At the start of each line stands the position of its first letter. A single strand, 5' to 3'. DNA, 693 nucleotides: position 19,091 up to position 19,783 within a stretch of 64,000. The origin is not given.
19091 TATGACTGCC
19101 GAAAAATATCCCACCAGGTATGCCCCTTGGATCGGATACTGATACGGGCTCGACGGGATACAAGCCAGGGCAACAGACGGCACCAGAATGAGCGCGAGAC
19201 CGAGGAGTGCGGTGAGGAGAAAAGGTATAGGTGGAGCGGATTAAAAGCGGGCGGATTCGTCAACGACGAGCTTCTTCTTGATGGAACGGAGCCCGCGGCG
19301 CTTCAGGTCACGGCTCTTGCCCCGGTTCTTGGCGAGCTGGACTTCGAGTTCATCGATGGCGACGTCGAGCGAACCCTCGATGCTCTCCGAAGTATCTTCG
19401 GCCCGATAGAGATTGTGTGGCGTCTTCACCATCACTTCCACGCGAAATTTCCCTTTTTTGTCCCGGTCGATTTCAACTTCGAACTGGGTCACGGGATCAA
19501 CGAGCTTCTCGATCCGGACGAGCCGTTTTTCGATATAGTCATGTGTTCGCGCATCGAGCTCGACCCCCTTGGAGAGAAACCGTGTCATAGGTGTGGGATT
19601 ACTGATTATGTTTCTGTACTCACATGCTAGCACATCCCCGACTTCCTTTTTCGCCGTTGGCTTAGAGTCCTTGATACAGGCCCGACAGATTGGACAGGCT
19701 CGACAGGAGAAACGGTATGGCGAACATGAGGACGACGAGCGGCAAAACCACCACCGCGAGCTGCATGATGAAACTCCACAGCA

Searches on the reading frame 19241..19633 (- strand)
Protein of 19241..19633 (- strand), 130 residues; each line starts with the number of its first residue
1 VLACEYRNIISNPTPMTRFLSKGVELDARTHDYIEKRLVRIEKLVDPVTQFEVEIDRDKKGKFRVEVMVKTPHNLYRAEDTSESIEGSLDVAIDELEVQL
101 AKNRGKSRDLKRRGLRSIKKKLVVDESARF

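Call 11: search_protein_families(library=pfam, proteins=[window:19241-19633:-], max_evalue=0.01)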
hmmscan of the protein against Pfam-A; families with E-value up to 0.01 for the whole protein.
window:19241-19633:- (130 aa): 1 family
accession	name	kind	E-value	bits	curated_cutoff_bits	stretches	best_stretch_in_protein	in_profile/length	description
PF02482.25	Ribosomal_S30AE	-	6.7e-15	56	23.7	1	21-107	5-87/88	Sigma 54 modulation protein / S30EA ribosomal protein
